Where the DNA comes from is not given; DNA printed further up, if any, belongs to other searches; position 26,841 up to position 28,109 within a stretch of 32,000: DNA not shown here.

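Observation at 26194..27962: Single-cysteine SoxYZ-like carrier paired with an MBL-fold protein whose metal motif is degenerate (NLHPDY instead of HxHxDH): candidate periplasmic thiol relay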

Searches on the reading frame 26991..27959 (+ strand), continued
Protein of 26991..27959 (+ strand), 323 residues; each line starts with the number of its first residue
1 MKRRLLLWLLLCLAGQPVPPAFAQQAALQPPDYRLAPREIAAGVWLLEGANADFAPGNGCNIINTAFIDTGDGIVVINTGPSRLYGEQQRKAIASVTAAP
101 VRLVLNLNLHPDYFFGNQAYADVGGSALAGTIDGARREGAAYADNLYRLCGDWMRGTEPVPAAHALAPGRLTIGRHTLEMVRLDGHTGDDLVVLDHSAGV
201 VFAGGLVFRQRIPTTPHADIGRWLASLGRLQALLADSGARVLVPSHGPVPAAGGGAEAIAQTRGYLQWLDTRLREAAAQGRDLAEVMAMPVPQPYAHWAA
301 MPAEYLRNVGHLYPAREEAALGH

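Call 44: fold_search(model_id=the predicted structure, library=pdb)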
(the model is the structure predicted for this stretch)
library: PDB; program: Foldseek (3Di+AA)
matches with E <= 10: 902; with E <= 0.001: 606
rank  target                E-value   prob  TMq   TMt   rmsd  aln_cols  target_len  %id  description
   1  8d2z_B                8.2e-17  1.00  0.74  0.78   3.1       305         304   21  Crystal Structure of a Metallo-beta-lactamase superfamily protein from Burkholderia cenocepacia (released 2023-07-05)
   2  8d2z_A                8.7e-17  1.00  0.72  0.76   3.4       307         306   21  Crystal Structure of a Metallo-beta-lactamase superfamily protein from Burkholderia cenocepacia (released 2023-07-05)
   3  6uxu_A                1.2e-13  1.00  0.69  0.74   4.7       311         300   19  X-ray Crystal Structure of Chlorothalonil Dehalogenase: Analyzing the Catalytic Mechanism of Hydrolytic Dehalogenation (released 2020-05-13)
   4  6xfr_B                1.5e-13  1.00  0.57  0.83   3.3       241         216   23  Metallo-beta-lactamase from Pontibacter korlensis (released 2021-06-23)
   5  3q6v_A                2.2e-13  1.00  0.60  0.83   2.9       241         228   16  Crystal Structure of Serratia fonticola Sfh-I: glycerol complex (released 2011-07-13)
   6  5n58_B                2.5e-13  1.00  0.54  0.77   3.8       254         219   20  di-Zinc VIM-5 metallo-beta-lactamase in complex with (1-chloro-4-hydroxyisoquinoline-3-carbonyl)-D-tryptophan (Compoun (released 2017-05-17)
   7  6op7                  3.0e-13  1.00  0.55  0.75   4.4       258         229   20  Structure of oxidized VIM-20 (released 2019-10-23)
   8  5acv_A                4.3e-13  1.00  0.58  0.79   3.1       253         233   21  VIM-2-OX, Discovery of novel inhibitor scaffolds against the metallo- beta-lactamase VIM-2 by SPR based fragment scree (released 2015-11-04)
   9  4ua4_B                5.1e-13  1.00  0.56  0.76   3.1       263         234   20  Structure of the VIM-2 Metallo-beta-Lactamase in Complex with a Bisthiazolidine Inhibitor (released 2014-09-17)
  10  5o7n_A                5.4e-13  1.00  0.56  0.76   4.1       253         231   20  Beta-lactamase VIM-2 in complex with (2R)-1-(2-Benzyl-3-mercaptopropanoyl)piperidine-2-carboxylic acid (released 2018-06-20)
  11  5lsc_A                5.4e-13  1.00  0.57  0.77   4.9       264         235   20  The structure of the metallo-beta-lactamase VIM-2 in complex with a triazolylthioacetamide inhibitor (released 2016-11-09)
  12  6xfr_A                7.7e-13  1.00  0.57  0.83   3.5       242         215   22  Metallo-beta-lactamase from Pontibacter korlensis (released 2021-06-23)
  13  9cv3                  7.7e-13  1.00  0.55  0.75   3.6       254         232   20  Crystal structure of the metallo-beta-lactamase VIM-20 with L-captopril (released 2025-07-09)
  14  5ni0_E                8.2e-13  1.00  0.55  0.75   3.7       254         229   21  VIM-2_10c. Metallo-beta-Lactamase Inhibitors by Bioisosteric Replacement: Preparation, Activity and Binding (released 2017-04-26)
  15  4fr7                  8.2e-13  1.00  0.55  0.74   3.7       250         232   20  Crystal structure of the metallo-beta-lactamase VIM-31 in its reduced form at 1.61 A (released 2013-06-26)
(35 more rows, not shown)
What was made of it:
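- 26991..27962 (+): SoxH-like MBL-fold protein (MBL1), 323 aa, exported, belonging to the N-Y-G clade of TIGR04558. Fold neighbours are 8d2z, 6uxu and B1/B2 MBLs (call 44).
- On Glyoxalase II: The Foldseek top 50 holds 8d2z, 6uxu and B1/B2 lactamases (call 44).
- Closest known: Subclass B2 mono-zinc metallo-beta-lactamases. Same: Good structural superposition, TM on target 0.83 (call 44).
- Its fold neighbours are B1/B2 lactamases, Chd and 8d2z (call 44).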

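Call 50: find_homologous_proteins(query=A3, max_evalue=1e-20)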
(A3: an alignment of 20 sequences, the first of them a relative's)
Query A3 (20 sequences) (318 aa, profile of the alignment): 3774 proteins with E <= 1e-20 among 8000 candidates; the best 120 are listed.
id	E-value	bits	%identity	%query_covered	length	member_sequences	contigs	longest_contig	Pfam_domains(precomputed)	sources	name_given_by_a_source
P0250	3.4e-131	455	48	97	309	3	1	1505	PF12706.14,PF00753.34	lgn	-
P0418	3.3e-130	452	56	91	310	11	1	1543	PF12706.14,PF00753.34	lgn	-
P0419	7.4e-130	451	52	97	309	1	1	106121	PF12706.14,PF00753.34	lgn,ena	-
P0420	7.8e-130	450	56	91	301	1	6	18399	PF19583.6,PF00753.34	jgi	jgi:uncharacterized sulfatase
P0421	3.1e-129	449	55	91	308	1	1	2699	PF19583.6,PF00753.34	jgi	-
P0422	8.7e-129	447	53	95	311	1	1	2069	PF12706.14,PF00753.34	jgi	jgi:quinoprotein relay system zinc metallohydrolase 1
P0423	1.2e-128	447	53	95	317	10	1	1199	PF12706.14,PF00753.34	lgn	-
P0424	1.2e-128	447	54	91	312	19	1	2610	PF12706.14,PF00753.34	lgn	-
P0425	1.3e-128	446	54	91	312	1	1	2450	PF12706.14,PF00753.34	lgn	-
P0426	1.4e-128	446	51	90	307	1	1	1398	PF12706.14,PF00753.34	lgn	-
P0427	1.5e-128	446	51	90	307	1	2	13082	PF12706.14,PF00753.34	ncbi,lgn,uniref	ncbi:MAG: quinoprotein relay system zinc metallohydrolase 1 [Pseudomonas sp.]|uniref:quinoprotein re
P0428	1.7e-128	446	55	97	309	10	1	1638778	PF00753.34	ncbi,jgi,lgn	-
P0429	2.8e-128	445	55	92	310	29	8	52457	PF12706.14,PF19583.6,PF00753.34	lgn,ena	-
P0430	2.9e-128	445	54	97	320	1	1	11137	PF12706.14,PF00753.34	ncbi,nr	ncbi:MAG TPA: quinoprotein relay system zinc metallohydrolase 1 [Pseudomonas sp.]|nr:quinoprotein re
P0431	3.0e-128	445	55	91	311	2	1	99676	PF12706.14,PF00753.34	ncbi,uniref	ncbi:quinoprotein relay system zinc metallohydrolase 1 [Pseudomonas sp. CR3202]|uniref:quinoprotein 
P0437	5.2e-128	444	56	97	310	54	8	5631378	PF00753.34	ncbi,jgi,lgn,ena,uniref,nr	ncbi:quinoprotein relay system zinc metallohydrolase 1 [Pseudomonas lurida]|jgi:quinoprotein relay s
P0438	5.8e-128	444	53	91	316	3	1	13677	PF00753.34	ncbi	ncbi:MAG: quinoprotein relay system zinc metallohydrolase 1 [Thiolinea sp.]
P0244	5.0e-127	441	100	100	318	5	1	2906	PF12706.14,PF00753.34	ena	-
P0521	5.5e-127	441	49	95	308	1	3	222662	PF00753.34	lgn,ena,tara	tara:strand:- start:732 stop:1658 length:927 start_codon:yes stop_codon:yes gene_type:complete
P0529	6.2e-127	441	63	92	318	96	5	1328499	PF00753.34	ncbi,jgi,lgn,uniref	ncbi:quinoprotein relay system zinc metallohydrolase 1 [Methyloversatilis sp. MC4-4]|uniref:quinopro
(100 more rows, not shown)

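Call 52: find_encoding_contigs(protein=P0437, flank=10000, max_places=2)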
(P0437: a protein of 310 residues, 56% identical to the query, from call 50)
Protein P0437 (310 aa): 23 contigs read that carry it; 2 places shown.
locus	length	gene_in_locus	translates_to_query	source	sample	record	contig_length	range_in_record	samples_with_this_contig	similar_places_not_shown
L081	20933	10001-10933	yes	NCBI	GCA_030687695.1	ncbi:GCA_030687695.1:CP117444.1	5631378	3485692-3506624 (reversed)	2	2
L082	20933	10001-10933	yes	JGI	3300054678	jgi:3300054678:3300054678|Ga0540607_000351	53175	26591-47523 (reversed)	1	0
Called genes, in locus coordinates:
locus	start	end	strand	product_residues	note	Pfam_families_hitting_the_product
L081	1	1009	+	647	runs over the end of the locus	PF08448:PAS_4, PF00512:HisKA, PF02518:HATPase_c, PF00072:Response_reg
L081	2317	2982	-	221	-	PF00072:Response_reg, PF00196:GerE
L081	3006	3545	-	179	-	PF00581:Rhodanese (weak)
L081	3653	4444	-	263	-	PF01061:ABC2_membrane, PF12698:ABC2_membrane_3, PF12679:ABC2_membrane_2 (weak)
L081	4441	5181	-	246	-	PF00005:ABC_tran, PF13304:AAA_21 (faint)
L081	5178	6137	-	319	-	-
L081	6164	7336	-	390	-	PF13458:Peripla_BP_6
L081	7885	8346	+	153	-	PF00034:Cytochrom_C, PF13442:Cytochrome_CBB3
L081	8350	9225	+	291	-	PF00497:SBP_bac_3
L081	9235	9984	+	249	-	PF13501:SoxY, PF08770:SoxZ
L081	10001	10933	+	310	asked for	PF00753:Lactamase_B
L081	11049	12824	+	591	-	PF01011:PQQ, PF13360:PQQ_2, PF13570:Beta-prop_ACSF4 (weak), PF13360:PQQ_2, PF01011:PQQ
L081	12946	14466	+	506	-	PF00171:Aldedh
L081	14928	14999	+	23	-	PF08042:PqqA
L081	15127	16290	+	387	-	PF00465:Fe-ADH, PF13685:Fe-ADH_2, PF25137:ADH_Fe_C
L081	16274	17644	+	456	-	PF00512:HisKA, PF02518:HATPase_c, PF00072:Response_reg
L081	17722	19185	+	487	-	PF00939:Na_sulph_symp, PF03600:CitMHS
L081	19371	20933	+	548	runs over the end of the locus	PF07690:MFS_1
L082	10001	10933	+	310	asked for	PF00753:Lactamase_B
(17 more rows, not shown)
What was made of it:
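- The Pseudomonas ped locus reads pedF-pedG-SoxYZ-MBL-pedH-pedI (call 52).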

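Call 54: find_encoding_contigs(protein=P0529, flank=10000, max_places=1)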
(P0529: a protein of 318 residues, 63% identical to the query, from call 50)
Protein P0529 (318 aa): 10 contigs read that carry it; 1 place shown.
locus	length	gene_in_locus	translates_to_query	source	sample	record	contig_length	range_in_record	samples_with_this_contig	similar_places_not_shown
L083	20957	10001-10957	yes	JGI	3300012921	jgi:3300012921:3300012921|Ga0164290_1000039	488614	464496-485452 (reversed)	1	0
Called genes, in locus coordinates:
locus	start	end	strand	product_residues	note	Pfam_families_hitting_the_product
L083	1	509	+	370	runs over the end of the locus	PF00072:Response_reg, PF01339:CheB_methylest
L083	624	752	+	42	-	-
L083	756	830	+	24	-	-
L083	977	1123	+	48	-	-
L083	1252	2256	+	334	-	PF03480:DctP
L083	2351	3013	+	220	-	PF04290:DctQ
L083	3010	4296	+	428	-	PF06808:DctM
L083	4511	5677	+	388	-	PF00015:MCPsignal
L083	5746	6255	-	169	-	PF13442:Cytochrome_CBB3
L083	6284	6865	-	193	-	-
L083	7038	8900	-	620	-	PF01011:PQQ, PF13360:PQQ_2, PF01011:PQQ, PF13360:PQQ_2, PF13570:Beta-prop_ACSF4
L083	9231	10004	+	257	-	PF13501:SoxY, PF08770:SoxZ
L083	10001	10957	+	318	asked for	PF00753:Lactamase_B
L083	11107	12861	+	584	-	PF01011:PQQ, PF13360:PQQ_2, PF13570:Beta-prop_ACSF4 (weak), PF01011:PQQ, PF13360:PQQ_2, PF13570:Beta-prop_ACSF4 (weak)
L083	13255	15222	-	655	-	PF26965:MimR_N, PF08448:PAS_4 (faint), PF00158:Sigma54_activat, PF14532:Sigma54_activ_2, PF25601:AAA_lid_14, PF02954:HTH_8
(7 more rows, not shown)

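Call 55: find_encoding_contigs(protein=P0438, flank=10000, max_places=1)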
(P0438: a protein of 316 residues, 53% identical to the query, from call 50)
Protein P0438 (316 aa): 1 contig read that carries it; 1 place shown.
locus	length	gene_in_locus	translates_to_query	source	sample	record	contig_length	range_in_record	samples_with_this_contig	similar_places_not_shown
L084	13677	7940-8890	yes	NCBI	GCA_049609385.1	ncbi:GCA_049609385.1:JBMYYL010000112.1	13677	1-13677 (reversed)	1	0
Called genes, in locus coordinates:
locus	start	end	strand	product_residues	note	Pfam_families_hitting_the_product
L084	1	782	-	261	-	PF07586:HXXSHH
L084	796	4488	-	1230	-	PF00553:CBM_2, PF00553:CBM_2, PF13442:Cytochrome_CBB3 (weak), PF07626:PSD3, PF07637:PSD5, PF07631:PSD4, PF07627:PSCyt3, PF07624:PSD2, +2 more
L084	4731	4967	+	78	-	-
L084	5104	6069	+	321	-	PF08240:ADH_N, PF00107:ADH_zinc_N, PF13602:ADH_zinc_N_2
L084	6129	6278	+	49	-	-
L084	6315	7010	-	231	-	PF00881:Nitroreductase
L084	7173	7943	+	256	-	PF13501:SoxY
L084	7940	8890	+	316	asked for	PF00753:Lactamase_B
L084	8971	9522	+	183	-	PF00581:Rhodanese (weak)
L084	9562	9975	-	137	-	PF11969:DcpS_C, PF01230:HIT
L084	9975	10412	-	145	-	PF13474:SnoaL_3 (weak)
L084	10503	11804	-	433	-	PF00579:tRNA-synt_1b, PF22421:SYY_C-terminal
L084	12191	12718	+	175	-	PF02588:YitT_membrane (weak), PF19700:DUF6198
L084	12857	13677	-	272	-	PF00294:PfkB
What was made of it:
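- A carrier-MBL-CXXCW trio occurs without an ADH in Thiolinea (call 55). The Thiolinea trio has no ADH on its contig (call 55).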

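Call 66: find_encoding_contigs(protein=P0428, flank=9000, max_places=1)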
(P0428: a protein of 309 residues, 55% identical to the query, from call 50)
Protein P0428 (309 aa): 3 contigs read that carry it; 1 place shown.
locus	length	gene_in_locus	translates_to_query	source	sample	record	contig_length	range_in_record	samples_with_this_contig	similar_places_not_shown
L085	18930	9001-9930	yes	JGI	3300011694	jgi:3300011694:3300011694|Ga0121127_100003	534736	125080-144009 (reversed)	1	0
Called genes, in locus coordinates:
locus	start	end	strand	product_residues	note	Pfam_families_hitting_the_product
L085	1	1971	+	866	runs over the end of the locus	PF00989:PAS (faint), PF12860:PAS_7, PF13188:PAS_8 (faint), PF12860:PAS_7, PF08448:PAS_4, PF00512:HisKA, PF02518:HATPase_c, PF00072:Response_reg, +1 more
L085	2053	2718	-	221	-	PF00072:Response_reg, PF00196:GerE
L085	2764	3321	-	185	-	PF00581:Rhodanese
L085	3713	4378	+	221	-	PF00072:Response_reg, PF00196:GerE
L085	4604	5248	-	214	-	-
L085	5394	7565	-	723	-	PF01011:PQQ, PF13360:PQQ_2, PF01011:PQQ, PF13360:PQQ_2 (weak), PF13570:Beta-prop_ACSF4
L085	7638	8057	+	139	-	PF00034:Cytochrom_C (weak), PF13442:Cytochrome_CBB3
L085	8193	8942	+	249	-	PF13501:SoxY, PF08770:SoxZ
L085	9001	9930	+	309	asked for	PF00753:Lactamase_B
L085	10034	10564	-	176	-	PF01797:Y1_Tnp (faint)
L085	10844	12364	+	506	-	PF00171:Aldedh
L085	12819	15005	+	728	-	PF01011:PQQ, PF13360:PQQ_2, PF13570:Beta-prop_ACSF4 (weak), PF01011:PQQ, PF13360:PQQ_2 (weak), PF13442:Cytochrome_CBB3 (weak)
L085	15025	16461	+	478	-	PF00171:Aldedh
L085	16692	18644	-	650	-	PF26965:MimR_N (weak), PF00158:Sigma54_activat, PF14532:Sigma54_activ_2, PF07728:AAA_5 (faint), PF25601:AAA_lid_14, PF02954:HTH_8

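Call 67: find_encoding_contigs(protein=P0521, flank=9000, max_places=1)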
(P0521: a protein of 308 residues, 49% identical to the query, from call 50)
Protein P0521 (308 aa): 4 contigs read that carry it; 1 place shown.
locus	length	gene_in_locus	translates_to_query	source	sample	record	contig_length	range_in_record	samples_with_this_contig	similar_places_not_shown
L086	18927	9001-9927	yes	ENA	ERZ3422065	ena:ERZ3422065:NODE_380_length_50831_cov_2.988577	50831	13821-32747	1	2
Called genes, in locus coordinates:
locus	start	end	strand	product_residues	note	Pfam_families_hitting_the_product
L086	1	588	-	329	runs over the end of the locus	PF08238:Sel1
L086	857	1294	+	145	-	-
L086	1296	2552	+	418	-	PF00672:HAMP, PF13581:HATPase_c_2 (faint), PF07730:HisKA_3, PF02518:HATPase_c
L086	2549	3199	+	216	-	PF00072:Response_reg, PF00196:GerE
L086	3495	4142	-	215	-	-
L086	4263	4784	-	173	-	PF01011:PQQ, PF13570:Beta-prop_ACSF4, PF13360:PQQ_2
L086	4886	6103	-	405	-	PF01011:PQQ, PF13360:PQQ_2, PF13570:Beta-prop_ACSF4 (weak)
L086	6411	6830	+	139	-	PF00034:Cytochrom_C, PF13442:Cytochrome_CBB3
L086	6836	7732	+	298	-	PF00497:SBP_bac_3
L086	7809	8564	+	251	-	PF13501:SoxY, PF08770:SoxZ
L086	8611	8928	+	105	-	PF07110:EthD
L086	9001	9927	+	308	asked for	PF00753:Lactamase_B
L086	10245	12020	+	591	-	PF01011:PQQ, PF13360:PQQ_2, PF13570:Beta-prop_ACSF4 (weak), PF13360:PQQ_2, PF01011:PQQ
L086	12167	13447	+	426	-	PF01266:DAO (weak), PF07992:Pyr_redox_2, PF13454:NAD_binding_9 (faint), PF21706:FCSD_central, PF09242:FCSD-flav_bind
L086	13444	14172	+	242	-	PF13501:SoxY, PF08770:SoxZ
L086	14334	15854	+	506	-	PF00171:Aldedh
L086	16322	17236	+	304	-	PF12706:Lactamase_B_2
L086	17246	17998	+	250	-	PF03070:TENA_THI-4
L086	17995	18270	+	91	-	PF05402:PqqD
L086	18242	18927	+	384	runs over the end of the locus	PF04055:Radical_SAM, PF13353:Fer4_12 (faint), PF13186:SPASM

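Call 68: find_encoding_contigs(protein=P0050, flank=10000, max_places=1)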
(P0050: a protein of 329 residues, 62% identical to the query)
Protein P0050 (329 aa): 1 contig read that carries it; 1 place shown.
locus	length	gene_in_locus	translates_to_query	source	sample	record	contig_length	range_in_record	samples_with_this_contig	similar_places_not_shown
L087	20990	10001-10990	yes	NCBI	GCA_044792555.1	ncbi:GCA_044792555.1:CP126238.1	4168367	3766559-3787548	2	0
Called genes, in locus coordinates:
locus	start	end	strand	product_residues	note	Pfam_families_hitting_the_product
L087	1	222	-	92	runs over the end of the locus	-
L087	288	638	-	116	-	PF11171:DUF2958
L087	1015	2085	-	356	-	PF00753:Lactamase_B (faint)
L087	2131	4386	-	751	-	PF14457:Prok-E2_A, PF00899:ThiF, PF14464:Prok-JAB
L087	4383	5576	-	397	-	-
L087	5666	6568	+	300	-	PF26109:WHD_BrxR, PF13280:WYL, PF26107:BrxR_CTD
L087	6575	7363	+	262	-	-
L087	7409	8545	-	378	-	PF17761:DUF1016_N, PF06250:YhcG_C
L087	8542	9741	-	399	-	PF13356:Arm-DNA-bind_3, PF14659:Phage_int_SAM_3 (weak), PF22022:Phage_int_M (weak), PF00589:Phage_integrase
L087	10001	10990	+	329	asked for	PF00753:Lactamase_B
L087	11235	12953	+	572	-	PF01011:PQQ, PF13360:PQQ_2, PF01011:PQQ (weak), PF13360:PQQ_2, PF13570:Beta-prop_ACSF4 (weak)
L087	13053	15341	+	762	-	PF07715:Plug (weak), PF00593:TonB_dep_Rec_b-barrel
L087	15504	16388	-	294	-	PF00497:SBP_bac_3 (faint)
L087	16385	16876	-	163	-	PF00034:Cytochrom_C (faint), PF13442:Cytochrome_CBB3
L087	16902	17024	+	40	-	-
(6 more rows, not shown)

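Call 74: find_related_loci(query=A3, collection=metagenome_contigs, flank=10000)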
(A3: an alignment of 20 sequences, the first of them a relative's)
Query A3 (318 aa) in metagenome_contigs; peptide patterns used: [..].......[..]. (x = any residue, [..] = any of these).
600 stretches matched a pattern (row limit reached: there are more); 404 encode a relative of the query (tblastn E <= 1e-3); the best 80 are kept; 80 distinct loci.
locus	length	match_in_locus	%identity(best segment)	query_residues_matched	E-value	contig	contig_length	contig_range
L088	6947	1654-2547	58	13-311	5e-113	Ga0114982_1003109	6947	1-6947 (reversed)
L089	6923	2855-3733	51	21-314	2e-106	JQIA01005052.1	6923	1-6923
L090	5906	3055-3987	50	3-314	6e-106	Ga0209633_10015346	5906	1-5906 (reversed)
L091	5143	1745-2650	56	8-314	9e-101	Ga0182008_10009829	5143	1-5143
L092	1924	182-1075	52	12-313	5e-105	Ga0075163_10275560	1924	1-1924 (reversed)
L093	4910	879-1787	55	3-310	3e-99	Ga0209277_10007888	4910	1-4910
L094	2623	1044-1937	54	14-312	8e-102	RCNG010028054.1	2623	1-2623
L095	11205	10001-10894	55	20-318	3e-98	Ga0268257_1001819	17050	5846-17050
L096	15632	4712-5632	54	8-314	2e-98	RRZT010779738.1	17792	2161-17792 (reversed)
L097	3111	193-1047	56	25-310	9e-100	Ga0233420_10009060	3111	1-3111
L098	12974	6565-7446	55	20-314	1e-97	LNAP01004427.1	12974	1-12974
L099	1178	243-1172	53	3-310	7e-105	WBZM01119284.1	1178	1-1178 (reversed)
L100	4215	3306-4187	54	20-314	3e-97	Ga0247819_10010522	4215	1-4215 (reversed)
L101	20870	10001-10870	55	25-314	1e-96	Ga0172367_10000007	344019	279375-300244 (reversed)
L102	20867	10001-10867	54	27-315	2e-95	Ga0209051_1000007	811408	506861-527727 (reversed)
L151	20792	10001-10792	37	1-267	2e-33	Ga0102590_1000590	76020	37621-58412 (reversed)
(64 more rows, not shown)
